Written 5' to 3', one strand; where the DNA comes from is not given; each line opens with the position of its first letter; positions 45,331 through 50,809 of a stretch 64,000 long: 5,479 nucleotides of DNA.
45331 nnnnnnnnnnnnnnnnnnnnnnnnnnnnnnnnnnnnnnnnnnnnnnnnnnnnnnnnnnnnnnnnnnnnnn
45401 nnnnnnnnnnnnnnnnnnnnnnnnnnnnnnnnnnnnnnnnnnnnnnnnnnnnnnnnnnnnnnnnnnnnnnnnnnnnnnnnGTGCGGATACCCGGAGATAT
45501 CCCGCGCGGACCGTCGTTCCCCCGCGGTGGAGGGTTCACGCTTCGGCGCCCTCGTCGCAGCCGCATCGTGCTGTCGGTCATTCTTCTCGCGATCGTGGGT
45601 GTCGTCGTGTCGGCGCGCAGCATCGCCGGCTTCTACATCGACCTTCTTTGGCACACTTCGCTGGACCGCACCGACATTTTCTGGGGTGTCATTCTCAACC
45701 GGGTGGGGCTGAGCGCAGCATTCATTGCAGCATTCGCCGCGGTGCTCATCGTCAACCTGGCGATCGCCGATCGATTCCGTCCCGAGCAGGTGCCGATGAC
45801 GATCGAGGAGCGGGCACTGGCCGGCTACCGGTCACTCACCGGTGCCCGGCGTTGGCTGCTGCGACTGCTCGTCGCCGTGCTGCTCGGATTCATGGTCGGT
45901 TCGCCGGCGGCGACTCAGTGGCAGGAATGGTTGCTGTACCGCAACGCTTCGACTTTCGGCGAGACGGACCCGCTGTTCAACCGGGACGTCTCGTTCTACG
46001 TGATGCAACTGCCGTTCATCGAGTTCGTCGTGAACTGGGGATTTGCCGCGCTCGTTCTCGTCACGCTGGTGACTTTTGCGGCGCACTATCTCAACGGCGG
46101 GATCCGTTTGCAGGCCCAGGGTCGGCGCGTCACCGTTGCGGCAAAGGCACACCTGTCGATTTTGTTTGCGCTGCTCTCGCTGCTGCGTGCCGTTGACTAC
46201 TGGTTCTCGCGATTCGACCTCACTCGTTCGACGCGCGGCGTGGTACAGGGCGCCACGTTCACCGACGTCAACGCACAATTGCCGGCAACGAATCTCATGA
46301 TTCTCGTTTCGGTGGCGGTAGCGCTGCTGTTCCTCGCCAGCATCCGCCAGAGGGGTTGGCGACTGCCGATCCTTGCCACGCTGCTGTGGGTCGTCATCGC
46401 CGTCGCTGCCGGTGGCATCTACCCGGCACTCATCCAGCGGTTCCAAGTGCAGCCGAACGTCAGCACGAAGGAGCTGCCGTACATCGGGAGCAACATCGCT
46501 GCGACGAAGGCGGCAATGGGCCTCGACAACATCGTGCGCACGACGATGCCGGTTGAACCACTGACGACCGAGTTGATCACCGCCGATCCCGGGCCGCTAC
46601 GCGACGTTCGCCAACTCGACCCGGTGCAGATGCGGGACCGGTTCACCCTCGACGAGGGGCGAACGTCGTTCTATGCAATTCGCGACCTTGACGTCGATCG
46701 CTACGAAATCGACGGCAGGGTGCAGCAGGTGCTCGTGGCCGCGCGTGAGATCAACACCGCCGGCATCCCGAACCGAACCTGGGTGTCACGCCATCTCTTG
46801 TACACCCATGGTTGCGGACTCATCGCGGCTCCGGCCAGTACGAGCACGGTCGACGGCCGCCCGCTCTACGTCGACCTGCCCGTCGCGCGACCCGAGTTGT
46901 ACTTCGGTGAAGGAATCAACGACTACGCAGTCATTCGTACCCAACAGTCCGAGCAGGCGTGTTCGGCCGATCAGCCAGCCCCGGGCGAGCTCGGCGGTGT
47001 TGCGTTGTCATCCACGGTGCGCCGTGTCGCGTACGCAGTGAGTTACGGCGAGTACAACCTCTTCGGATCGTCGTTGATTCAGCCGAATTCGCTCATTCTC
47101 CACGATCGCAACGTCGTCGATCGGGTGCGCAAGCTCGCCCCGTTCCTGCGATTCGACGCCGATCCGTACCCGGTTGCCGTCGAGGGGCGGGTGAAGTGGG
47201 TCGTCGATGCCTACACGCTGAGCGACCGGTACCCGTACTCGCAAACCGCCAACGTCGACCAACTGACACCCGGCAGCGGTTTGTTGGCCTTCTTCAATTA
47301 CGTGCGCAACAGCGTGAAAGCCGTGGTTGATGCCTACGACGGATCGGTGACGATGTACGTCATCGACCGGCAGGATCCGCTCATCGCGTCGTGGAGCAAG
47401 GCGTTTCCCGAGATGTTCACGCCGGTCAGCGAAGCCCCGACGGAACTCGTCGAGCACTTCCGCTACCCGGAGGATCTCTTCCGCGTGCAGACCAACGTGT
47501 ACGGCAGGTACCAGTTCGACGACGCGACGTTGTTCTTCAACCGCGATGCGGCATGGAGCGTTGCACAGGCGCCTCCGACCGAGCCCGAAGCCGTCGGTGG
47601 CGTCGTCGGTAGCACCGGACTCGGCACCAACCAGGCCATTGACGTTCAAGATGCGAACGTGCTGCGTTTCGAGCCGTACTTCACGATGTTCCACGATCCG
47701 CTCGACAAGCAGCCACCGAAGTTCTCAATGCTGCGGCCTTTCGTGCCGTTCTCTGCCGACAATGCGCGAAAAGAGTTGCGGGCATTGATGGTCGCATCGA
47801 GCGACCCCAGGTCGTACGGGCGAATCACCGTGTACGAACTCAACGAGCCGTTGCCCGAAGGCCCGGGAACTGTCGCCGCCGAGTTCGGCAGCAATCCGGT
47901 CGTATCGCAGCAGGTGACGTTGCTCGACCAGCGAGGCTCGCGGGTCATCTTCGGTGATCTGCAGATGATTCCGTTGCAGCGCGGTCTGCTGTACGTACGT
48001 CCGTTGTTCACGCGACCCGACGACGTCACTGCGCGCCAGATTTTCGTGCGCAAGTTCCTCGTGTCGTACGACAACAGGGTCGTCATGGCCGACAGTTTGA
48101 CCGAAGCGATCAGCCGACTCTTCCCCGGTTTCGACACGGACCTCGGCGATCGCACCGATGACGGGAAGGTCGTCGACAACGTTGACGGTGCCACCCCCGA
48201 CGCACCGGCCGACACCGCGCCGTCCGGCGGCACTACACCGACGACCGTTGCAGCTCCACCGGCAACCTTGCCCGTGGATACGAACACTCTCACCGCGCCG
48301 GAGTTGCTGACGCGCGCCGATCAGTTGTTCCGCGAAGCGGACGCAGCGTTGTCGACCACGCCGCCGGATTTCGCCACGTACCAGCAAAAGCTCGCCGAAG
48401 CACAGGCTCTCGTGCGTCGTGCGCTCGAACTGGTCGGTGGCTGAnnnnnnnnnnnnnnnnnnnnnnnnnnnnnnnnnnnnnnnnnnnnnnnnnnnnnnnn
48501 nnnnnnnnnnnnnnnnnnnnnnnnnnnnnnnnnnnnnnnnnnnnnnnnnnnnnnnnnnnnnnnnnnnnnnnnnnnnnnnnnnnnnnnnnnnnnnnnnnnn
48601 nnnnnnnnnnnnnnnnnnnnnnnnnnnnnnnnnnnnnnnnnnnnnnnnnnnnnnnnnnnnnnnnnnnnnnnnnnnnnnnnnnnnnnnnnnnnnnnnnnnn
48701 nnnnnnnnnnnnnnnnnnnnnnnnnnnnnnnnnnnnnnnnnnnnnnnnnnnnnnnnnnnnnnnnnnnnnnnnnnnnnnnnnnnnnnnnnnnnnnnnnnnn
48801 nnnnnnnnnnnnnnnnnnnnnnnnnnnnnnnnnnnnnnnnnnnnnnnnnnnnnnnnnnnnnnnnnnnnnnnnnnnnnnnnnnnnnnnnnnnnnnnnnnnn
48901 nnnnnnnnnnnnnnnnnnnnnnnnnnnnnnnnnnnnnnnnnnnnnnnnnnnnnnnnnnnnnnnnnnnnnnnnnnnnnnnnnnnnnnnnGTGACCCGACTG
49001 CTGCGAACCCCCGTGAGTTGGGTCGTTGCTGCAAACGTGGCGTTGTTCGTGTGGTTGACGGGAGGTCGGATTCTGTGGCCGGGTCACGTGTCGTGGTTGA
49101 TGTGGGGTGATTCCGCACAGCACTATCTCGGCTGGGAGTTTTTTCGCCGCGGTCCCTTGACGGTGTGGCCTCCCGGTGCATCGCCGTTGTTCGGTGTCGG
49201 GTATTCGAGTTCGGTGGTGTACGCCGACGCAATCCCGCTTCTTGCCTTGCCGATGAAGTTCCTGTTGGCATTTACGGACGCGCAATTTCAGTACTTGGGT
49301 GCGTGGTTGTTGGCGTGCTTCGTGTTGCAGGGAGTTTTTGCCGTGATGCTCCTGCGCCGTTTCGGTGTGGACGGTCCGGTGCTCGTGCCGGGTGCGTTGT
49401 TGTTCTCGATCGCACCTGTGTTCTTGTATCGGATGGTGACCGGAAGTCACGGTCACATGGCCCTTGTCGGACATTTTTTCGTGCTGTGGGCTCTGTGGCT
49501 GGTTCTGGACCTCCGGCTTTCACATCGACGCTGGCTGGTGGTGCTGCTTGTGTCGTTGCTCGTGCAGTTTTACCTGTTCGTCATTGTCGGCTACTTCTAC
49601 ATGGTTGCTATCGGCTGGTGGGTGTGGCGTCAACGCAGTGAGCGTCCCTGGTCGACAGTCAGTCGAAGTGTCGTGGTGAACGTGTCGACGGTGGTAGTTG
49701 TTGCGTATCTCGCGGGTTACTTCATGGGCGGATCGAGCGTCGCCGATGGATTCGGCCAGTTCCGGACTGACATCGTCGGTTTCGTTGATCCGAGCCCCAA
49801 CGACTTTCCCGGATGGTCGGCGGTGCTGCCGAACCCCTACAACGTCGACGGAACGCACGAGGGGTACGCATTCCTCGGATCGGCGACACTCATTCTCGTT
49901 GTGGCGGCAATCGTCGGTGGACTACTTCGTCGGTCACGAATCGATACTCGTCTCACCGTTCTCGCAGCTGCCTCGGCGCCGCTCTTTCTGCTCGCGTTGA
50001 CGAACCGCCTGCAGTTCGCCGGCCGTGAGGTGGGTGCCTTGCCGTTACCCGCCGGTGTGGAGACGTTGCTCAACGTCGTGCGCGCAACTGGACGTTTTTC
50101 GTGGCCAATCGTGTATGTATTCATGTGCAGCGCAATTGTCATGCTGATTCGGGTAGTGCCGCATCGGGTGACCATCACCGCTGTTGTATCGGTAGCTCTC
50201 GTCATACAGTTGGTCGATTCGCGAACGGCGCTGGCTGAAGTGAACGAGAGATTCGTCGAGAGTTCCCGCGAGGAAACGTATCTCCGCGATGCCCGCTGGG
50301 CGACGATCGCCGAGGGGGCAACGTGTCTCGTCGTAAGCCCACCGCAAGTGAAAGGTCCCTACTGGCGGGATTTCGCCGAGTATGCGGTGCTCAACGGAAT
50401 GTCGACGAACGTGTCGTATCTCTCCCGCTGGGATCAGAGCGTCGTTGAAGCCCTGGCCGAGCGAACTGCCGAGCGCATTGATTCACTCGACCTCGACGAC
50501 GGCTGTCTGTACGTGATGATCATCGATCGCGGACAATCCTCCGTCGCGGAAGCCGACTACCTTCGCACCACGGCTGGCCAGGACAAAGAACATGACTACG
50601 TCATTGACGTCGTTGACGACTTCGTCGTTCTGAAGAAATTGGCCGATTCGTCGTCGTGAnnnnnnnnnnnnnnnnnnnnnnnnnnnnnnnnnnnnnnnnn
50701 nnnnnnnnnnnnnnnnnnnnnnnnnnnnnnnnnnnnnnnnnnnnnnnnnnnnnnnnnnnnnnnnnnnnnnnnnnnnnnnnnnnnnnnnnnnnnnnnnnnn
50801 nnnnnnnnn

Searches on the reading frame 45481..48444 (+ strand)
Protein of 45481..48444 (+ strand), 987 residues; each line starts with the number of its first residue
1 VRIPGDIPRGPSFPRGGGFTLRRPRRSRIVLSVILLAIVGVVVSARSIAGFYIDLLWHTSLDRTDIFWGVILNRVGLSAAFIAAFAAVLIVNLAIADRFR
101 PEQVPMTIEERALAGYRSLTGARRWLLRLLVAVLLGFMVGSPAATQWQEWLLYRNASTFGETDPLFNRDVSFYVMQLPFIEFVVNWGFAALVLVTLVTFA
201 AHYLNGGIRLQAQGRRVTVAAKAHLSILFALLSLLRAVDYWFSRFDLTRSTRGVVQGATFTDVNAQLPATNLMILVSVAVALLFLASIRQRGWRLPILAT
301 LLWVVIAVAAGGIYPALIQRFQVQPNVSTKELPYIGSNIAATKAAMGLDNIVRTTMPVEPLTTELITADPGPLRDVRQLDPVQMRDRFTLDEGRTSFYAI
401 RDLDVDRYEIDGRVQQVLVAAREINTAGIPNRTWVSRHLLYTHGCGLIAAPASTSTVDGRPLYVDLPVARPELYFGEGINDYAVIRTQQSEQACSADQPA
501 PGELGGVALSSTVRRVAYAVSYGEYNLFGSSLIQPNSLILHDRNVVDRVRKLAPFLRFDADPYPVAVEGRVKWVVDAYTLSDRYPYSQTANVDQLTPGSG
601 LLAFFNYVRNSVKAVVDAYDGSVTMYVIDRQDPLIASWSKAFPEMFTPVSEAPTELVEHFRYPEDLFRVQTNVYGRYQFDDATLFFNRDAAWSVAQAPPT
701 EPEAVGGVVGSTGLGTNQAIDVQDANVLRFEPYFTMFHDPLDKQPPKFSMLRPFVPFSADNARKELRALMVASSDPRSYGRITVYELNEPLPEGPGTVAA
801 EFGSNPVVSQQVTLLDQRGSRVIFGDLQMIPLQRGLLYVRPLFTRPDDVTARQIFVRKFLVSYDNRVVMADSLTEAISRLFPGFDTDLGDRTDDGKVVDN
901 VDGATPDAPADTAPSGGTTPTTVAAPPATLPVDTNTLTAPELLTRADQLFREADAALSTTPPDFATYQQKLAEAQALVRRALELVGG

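Call 88: search_protein_families(library=pfam, proteins=[window:45481-48444:+], max_evalue=0.00001)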
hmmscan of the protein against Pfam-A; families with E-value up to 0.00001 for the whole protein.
window:45481-48444:+ (987 aa): 1 family
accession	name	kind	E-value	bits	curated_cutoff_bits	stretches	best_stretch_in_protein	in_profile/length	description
PF03699.18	UPF0182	-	7e-227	755.7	27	1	33-815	3-770/770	Uncharacterised protein family (UPF0182)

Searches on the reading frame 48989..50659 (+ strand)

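Call 88: search_protein_families(library=pfam, proteins=[window:48989-50659:+], max_evalue=0.00001)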
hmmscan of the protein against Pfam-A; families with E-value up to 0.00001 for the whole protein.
window:48989-50659:+ (556 aa): 1 family
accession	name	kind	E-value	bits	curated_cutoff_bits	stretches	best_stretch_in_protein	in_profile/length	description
PF19830.4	DUF6311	-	7.9e-47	160.9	27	1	15-309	12-298/303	Family of unknown function (DUF6311)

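Call 91: search_protein_families(library=ncbifam, proteins=[window:48989-50659:+], max_evalue=0.000001)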
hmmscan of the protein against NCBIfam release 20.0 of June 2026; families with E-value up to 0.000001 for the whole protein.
window:48989-50659:+ (556 aa): 0 families
